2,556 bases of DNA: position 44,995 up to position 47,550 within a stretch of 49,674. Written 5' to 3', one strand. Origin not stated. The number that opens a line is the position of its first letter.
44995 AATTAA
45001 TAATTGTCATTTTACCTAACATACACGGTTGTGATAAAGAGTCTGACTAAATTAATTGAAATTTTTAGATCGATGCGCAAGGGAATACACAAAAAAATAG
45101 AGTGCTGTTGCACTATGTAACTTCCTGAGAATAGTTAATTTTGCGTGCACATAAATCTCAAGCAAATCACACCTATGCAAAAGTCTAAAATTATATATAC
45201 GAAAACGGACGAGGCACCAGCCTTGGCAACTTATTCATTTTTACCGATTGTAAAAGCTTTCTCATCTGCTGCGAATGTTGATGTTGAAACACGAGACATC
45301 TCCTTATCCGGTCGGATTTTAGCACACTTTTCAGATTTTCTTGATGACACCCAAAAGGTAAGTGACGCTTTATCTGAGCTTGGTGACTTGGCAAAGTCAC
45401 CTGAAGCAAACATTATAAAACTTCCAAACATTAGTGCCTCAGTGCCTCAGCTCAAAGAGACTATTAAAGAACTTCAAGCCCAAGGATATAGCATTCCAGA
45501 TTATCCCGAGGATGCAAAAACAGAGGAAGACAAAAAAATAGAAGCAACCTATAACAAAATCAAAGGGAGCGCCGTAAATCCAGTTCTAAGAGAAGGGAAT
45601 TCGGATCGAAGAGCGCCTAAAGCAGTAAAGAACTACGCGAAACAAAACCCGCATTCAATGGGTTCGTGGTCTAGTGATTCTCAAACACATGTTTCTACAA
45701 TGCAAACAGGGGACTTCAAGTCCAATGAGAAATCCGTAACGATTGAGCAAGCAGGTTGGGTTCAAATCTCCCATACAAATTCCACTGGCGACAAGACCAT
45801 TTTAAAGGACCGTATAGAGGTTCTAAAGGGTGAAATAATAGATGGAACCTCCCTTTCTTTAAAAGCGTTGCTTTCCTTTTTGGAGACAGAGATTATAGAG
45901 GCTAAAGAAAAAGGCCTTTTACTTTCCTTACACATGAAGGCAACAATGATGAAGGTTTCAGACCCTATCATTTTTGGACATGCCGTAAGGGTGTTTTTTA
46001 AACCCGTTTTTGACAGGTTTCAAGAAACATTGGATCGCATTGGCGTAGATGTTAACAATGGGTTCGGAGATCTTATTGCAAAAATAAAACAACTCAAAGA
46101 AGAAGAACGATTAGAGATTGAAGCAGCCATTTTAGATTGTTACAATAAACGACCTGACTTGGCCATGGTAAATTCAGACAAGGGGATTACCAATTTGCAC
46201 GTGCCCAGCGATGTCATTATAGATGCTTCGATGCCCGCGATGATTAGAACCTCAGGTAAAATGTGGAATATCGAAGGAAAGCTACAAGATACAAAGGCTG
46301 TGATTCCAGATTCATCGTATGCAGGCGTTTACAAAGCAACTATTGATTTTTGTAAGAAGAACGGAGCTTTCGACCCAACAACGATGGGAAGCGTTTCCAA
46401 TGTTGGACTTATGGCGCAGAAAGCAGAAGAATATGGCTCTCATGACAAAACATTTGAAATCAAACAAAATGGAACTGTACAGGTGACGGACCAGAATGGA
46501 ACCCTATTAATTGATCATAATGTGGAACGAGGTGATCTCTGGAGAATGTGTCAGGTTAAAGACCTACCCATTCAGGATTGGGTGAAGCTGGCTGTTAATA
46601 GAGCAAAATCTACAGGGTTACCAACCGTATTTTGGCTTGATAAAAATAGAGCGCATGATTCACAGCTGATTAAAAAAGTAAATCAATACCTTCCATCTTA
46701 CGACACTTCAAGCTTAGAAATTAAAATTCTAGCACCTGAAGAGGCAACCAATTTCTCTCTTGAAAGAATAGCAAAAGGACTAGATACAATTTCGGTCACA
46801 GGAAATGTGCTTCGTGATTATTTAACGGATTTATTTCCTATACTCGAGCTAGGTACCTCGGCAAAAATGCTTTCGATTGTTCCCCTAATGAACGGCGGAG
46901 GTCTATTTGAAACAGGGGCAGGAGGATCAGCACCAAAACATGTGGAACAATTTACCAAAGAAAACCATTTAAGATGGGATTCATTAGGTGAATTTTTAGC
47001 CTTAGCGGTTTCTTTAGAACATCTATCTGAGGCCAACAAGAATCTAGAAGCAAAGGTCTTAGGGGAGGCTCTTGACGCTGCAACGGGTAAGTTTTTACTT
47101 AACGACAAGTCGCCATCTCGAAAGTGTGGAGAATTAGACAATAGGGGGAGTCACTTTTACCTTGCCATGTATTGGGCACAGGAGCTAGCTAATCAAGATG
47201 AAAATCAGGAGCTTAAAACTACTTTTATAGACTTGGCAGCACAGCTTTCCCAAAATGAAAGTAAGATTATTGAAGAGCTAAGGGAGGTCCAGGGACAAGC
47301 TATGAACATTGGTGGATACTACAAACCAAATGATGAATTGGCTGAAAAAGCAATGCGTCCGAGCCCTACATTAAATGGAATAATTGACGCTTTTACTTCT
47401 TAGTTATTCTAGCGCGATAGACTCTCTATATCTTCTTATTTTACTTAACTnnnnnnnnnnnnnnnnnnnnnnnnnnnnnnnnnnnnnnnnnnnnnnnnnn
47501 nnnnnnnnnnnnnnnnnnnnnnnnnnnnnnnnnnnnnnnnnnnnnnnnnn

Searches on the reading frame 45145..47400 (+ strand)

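Call 58: search_protein_families(library=pfam, proteins=[window:45145-47400:+], max_evalue=0.001)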
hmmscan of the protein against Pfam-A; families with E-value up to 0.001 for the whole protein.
window:45145-47400:+ (752 aa): 1 family
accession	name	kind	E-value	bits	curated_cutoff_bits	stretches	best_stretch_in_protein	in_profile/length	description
PF03971.19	IDH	-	0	1298.8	25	1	15-748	1-734/734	Monomeric isocitrate dehydrogenase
